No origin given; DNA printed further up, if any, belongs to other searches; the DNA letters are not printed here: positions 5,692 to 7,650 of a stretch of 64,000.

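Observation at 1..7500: Six-gene overlapping operon: PLP decarboxylase, kinase-like protein, (D/N)PPF amino-methyltransferase, GT9, GT2 and an HD hydrolase. It is a candidate pathway for a phospho-amine (phosphoethanolamine/phosphocholine-like) glycan decoration.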

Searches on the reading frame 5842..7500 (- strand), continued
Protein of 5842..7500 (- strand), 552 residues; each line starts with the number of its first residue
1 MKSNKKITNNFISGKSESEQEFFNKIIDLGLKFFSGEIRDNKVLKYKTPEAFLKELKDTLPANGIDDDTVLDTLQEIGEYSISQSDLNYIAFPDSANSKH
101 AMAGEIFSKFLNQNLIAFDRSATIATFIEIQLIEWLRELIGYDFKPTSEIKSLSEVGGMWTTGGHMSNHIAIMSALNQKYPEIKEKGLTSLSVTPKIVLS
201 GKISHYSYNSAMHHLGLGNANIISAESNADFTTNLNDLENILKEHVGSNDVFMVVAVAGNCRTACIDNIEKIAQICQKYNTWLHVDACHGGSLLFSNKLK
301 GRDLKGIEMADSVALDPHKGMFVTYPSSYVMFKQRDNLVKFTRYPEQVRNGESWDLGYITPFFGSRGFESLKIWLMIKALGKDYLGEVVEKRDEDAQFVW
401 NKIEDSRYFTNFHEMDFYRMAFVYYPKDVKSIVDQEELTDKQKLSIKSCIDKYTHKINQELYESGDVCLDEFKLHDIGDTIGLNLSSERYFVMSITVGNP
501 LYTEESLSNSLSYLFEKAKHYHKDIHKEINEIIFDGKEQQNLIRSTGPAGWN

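Call 87: find_encoding_contigs(protein=P0170, flank=10000, max_places=2)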
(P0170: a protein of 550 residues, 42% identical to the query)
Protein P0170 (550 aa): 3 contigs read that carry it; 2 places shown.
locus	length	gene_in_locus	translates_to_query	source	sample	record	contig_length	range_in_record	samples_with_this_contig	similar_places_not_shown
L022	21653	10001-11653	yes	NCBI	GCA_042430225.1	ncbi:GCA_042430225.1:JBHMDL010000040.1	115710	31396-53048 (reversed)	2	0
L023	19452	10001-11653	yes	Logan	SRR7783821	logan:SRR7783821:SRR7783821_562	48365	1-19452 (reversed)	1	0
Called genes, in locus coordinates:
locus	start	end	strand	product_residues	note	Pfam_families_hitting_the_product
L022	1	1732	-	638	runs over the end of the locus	-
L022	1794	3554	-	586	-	PF03485:Arg_tRNA_synt_N, PF00750:tRNA-synt_1d, PF05746:DALR_1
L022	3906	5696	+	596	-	-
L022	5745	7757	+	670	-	PF04055:Radical_SAM (weak)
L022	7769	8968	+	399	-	PF13439:Glyco_transf_4, PF13579:Glyco_trans_4_4, PF20706:GT4-conflict (weak), PF00534:Glycos_transf_1, PF13692:Glyco_trans_1_4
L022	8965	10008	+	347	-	PF04055:Radical_SAM, PF13186:SPASM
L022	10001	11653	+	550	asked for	PF00282:Pyridoxal_deC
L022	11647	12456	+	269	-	-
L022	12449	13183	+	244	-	PF13469:Sulfotransfer_3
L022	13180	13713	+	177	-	PF01583:APS_kinase, PF24883:NPHP3_N (weak), PF13671:AAA_33 (weak)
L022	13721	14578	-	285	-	PF01209:Ubie_methyltran (weak), PF05175:MTS (weak), PF13489:Methyltransf_23, PF13847:Methyltransf_31, PF08241:Methyltransf_11, PF08242:Methyltransf_12, PF13649:Methyltransf_25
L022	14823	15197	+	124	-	PF21848:DUF6907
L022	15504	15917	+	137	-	-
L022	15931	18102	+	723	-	PF13424:TPR_12 (weak)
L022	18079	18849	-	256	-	-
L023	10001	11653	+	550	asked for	PF00282:Pyridoxal_deC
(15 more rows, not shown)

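Call 89: find_encoding_contigs(protein=P0116, flank=10000, max_places=5)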
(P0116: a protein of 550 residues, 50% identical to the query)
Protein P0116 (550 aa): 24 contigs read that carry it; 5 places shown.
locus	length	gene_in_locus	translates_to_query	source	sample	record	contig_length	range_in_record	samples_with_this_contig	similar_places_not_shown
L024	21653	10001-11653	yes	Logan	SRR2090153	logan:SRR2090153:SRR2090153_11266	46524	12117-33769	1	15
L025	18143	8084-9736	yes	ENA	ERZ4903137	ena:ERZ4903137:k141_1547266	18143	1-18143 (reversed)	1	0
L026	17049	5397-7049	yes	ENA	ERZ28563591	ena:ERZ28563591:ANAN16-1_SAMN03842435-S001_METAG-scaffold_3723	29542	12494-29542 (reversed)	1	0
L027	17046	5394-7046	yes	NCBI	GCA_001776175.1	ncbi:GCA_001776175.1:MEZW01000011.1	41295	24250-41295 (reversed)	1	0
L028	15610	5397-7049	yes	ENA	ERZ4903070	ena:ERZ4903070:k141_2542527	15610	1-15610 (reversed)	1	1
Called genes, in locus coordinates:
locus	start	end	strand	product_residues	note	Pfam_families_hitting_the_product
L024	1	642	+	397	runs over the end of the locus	PF02274:ADI, PF19420:DDAH_eukar (weak)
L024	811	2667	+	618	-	PF03485:Arg_tRNA_synt_N, PF00750:tRNA-synt_1d, PF05746:DALR_1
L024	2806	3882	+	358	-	PF21570:ArgZ-like_C_2nd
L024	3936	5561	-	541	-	PF01435:Peptidase_M48, PF05257:CHAP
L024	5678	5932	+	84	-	PF13441:Gly-zipper_YMGG (faint)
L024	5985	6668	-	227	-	PF13485:Peptidase_MA_2 (faint)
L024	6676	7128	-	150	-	PF13673:Acetyltransf_10 (weak), PF00583:Acetyltransf_1, PF13508:Acetyltransf_7, PF14542:Acetyltransf_CG (weak)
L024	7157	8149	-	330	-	PF02016:Peptidase_S66, PF17676:Peptidase_S66C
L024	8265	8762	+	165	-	PF07931:CPT (faint)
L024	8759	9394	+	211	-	-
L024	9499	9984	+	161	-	PF05014:Nuc_deoxyrib_tr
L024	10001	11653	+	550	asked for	PF00282:Pyridoxal_deC, PF01212:Beta_elim_lyase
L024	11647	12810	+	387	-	PF18765:Polbeta (faint)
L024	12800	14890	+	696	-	PF01636:APH (faint)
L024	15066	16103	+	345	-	PF01170:UPF0020, PF05175:MTS (weak)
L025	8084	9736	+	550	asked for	PF00282:Pyridoxal_deC, PF01212:Beta_elim_lyase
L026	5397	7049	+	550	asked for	PF00282:Pyridoxal_deC, PF01212:Beta_elim_lyase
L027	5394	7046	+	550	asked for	PF00282:Pyridoxal_deC, PF01212:Beta_elim_lyase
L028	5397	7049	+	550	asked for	PF00282:Pyridoxal_deC, PF01212:Beta_elim_lyase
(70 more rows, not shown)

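Call 95: search_protein_families(library=padloc, proteins=[window:5842-7500:-], max_evalue=0.001)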
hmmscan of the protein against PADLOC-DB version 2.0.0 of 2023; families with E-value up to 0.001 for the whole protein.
window:5842-7500:- (552 aa): 2 families
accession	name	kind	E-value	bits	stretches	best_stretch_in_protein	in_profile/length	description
PDLC02759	SspA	-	7.5e-06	23.5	1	159-288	62-174/374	SspA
PDLC02657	DndA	-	1.5e-05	22.5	1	159-288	64-176/372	DndA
